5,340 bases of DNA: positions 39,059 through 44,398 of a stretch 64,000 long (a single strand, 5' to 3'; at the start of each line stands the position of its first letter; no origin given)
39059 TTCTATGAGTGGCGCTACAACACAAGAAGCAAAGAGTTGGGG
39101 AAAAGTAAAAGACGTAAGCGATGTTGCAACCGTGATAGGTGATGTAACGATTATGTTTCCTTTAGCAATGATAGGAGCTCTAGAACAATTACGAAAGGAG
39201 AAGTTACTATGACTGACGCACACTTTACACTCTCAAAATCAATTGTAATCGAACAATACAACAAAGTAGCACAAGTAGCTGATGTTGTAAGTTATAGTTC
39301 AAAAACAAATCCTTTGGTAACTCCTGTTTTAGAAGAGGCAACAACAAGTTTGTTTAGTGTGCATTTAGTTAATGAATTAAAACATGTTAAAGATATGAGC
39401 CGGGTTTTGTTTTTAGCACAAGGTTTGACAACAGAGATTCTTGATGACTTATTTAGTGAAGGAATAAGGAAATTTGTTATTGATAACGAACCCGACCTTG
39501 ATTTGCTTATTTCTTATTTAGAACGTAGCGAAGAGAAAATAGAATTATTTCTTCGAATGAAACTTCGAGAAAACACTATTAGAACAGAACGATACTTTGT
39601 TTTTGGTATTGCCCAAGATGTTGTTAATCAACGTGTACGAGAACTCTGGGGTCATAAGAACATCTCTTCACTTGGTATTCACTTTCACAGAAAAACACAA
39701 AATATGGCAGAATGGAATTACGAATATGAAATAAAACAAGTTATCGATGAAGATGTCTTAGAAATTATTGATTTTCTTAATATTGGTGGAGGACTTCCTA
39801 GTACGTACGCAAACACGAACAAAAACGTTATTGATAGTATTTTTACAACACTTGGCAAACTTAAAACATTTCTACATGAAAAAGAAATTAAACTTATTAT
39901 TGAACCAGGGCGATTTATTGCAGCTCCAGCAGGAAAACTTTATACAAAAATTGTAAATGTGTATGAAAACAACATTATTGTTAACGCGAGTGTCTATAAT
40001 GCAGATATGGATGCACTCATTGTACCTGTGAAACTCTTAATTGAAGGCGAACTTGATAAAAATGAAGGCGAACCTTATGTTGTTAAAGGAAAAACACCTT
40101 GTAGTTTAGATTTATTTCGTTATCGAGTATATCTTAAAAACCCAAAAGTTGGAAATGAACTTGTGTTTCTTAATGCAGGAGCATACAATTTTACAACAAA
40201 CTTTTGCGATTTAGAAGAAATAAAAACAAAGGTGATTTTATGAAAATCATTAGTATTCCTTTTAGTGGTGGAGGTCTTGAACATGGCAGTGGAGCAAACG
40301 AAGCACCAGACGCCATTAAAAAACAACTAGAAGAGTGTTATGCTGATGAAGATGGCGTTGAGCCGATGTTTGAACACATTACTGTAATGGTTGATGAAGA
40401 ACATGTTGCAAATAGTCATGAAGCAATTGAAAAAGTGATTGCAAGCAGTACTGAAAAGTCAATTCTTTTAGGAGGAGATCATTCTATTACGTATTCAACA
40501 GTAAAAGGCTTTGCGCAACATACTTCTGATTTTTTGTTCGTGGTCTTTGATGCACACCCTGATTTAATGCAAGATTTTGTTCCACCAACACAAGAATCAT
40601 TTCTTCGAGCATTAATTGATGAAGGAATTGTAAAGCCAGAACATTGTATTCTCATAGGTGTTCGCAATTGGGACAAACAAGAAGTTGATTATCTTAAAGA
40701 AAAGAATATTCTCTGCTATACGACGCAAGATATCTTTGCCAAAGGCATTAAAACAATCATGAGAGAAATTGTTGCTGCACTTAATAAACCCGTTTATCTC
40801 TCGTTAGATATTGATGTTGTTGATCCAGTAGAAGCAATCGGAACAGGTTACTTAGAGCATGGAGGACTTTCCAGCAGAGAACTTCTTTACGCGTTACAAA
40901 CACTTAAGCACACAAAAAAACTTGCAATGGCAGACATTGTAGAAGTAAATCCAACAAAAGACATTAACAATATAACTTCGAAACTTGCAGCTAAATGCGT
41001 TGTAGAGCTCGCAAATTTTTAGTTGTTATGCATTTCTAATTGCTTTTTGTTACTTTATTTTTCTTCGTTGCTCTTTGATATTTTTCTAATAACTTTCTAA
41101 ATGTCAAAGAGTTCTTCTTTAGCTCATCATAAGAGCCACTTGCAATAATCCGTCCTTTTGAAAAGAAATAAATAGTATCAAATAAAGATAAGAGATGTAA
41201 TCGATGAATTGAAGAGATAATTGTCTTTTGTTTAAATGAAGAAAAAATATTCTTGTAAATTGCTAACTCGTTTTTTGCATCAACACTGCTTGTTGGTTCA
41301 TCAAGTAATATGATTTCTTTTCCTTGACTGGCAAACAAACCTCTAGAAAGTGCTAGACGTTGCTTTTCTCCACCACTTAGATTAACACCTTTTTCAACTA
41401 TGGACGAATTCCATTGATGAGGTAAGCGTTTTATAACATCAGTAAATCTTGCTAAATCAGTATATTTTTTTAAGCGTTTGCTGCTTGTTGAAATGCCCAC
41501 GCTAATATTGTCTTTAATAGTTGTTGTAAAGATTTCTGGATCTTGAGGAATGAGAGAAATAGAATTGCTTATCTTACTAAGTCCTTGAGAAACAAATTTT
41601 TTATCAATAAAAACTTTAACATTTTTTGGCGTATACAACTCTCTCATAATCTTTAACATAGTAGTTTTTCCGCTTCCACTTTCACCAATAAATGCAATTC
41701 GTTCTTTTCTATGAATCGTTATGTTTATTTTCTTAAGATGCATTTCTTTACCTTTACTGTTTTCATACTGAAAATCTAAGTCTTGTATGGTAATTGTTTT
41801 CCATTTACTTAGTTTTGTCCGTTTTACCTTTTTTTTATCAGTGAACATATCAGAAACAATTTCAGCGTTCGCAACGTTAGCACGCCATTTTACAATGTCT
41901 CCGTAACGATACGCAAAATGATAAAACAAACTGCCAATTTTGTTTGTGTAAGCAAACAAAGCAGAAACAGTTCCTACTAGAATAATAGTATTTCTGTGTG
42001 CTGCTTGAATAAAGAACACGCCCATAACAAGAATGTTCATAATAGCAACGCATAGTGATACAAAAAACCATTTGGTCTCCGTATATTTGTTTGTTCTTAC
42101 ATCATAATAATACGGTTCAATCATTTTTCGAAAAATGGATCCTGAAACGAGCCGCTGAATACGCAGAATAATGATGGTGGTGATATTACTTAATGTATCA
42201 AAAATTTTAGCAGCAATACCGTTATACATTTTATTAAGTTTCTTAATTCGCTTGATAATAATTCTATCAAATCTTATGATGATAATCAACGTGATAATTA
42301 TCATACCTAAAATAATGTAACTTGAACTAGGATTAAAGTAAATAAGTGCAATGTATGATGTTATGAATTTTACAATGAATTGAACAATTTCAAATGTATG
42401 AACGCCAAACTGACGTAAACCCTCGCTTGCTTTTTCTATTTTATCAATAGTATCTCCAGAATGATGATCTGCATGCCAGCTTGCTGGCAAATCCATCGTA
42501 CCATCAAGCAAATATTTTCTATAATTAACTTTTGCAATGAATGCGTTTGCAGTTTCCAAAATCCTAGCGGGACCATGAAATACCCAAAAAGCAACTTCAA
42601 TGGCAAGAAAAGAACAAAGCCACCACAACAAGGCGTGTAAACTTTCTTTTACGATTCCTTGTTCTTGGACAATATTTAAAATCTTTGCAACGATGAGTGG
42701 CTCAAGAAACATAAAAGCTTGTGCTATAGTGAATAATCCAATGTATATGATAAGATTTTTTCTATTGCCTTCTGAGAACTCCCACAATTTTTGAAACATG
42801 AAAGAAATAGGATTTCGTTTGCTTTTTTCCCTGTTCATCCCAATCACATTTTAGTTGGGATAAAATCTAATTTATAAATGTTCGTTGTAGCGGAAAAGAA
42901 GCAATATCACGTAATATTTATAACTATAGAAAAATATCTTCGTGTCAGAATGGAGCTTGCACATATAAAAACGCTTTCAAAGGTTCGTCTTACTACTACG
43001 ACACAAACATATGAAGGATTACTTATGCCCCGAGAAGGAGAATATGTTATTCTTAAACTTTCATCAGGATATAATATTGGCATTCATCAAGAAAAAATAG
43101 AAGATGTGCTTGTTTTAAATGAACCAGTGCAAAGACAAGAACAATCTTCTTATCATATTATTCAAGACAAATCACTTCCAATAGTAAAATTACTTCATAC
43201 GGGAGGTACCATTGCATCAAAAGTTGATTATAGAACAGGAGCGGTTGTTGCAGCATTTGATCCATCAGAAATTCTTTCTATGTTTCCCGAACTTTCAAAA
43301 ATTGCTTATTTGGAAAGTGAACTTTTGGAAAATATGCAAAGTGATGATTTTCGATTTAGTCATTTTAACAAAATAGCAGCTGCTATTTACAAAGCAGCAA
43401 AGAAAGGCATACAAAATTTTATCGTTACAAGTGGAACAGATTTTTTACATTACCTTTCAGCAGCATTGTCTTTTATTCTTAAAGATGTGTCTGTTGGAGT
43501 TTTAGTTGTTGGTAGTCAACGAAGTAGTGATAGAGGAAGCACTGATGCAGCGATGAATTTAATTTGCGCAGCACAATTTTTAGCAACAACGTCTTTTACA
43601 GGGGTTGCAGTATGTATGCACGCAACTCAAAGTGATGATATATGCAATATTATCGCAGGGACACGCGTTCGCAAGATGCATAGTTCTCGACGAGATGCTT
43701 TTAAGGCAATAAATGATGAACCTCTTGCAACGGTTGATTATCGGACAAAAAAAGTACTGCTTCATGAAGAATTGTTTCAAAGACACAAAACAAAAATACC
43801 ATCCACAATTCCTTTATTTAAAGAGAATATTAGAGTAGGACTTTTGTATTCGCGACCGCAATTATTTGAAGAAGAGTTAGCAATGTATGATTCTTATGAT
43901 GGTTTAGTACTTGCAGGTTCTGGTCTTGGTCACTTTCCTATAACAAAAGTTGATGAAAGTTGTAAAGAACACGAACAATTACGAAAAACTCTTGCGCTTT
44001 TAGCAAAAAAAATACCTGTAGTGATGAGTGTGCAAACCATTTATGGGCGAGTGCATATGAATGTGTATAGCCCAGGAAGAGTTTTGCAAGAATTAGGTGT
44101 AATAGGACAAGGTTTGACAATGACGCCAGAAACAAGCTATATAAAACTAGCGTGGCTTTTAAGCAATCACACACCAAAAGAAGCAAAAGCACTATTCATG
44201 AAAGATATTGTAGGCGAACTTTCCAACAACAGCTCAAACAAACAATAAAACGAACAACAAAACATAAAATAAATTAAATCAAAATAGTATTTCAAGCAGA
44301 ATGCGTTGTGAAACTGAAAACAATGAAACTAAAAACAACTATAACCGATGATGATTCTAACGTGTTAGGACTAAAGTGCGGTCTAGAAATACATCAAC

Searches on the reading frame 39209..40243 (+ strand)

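Call 50: search_protein_families(library=pfam, proteins=[window:39209-40243:+], max_evalue=0.001)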
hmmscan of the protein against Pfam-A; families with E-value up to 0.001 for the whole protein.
window:39209-40243:+ (344 aa): 2 families
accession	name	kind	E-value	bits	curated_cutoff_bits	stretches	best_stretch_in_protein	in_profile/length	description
PF02784.22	Orn_Arg_deC_N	-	7.8e-13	48.8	23.4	1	52-239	46-247/247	Pyridoxal-dependent decarboxylase, pyridoxal binding domain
PF00278.28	Orn_DAP_Arg_deC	-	0.00057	20.6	23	1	209-324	5-95/95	Pyridoxal-dependent decarboxylase, C-terminal sheet domain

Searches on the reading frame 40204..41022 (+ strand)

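Call 50: search_protein_families(library=pfam, proteins=[window:40204-41022:+], max_evalue=0.001)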
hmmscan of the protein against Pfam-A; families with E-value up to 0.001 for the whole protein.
window:40204-41022:+ (272 aa): 1 family
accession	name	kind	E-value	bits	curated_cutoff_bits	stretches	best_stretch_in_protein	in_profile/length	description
PF00491.26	Arginase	-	2.1e-59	201.8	22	1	14-269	4-277/280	Arginase family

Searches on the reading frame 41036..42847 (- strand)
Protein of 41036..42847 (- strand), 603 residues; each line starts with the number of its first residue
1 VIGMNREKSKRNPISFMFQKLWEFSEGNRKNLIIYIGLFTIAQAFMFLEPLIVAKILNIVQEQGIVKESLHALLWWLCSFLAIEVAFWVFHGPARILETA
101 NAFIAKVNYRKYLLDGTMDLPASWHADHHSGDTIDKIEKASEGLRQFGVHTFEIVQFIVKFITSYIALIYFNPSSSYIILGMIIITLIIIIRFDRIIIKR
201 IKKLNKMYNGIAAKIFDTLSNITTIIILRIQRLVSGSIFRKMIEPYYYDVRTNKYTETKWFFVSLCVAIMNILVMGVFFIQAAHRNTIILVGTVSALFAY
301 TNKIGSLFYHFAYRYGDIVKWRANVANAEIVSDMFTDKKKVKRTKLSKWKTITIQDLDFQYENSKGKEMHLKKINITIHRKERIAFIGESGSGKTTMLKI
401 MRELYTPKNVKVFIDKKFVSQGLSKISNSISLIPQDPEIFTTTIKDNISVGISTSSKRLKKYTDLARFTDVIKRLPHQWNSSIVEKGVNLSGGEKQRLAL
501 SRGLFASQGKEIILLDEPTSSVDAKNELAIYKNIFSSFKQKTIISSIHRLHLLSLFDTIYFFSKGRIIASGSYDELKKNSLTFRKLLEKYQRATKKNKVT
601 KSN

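Call 50: search_protein_families(library=pfam, proteins=[window:41036-42847:-], max_evalue=0.001)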
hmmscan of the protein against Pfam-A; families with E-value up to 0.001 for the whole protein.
window:41036-42847:- (603 aa): 4 families
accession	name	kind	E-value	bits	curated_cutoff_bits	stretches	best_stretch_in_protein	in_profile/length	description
PF00005.33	ABC_tran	-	2.7e-24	86.8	25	1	371-520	1-137/137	ABC transporter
PF00664.28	ABC_membrane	-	1e-10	42.2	28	1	32-294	1-263/274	ABC transporter transmembrane region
PF02463.25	SMC_N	-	0.00024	21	40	1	367-557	72-206/220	RecF/RecN/SMC N terminal domain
PF00503.26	G-alpha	-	0.00048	19.8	48.8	1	368-584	8-167/333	G-protein alpha subunit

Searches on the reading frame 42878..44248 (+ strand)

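Call 50: search_protein_families(library=pfam, proteins=[window:42878-44248:+], max_evalue=0.001)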
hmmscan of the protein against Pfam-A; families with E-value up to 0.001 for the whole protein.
window:42878-44248:+ (456 aa): 3 families
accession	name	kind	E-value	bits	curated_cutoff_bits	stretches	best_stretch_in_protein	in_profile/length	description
PF00710.25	Asparaginase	-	6e-50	169.9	22.5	1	103-291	2-183/193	Asparaginase, N-terminal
PF17763.6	Asparaginase_C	-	4.7e-18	65.7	34.6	1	319-439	1-113/114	Glutaminase/Asparaginase C-terminal domain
PF18195.6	GatD_N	-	8.5e-13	47.9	25.7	1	31-79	2-53/54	GatD N-terminal domain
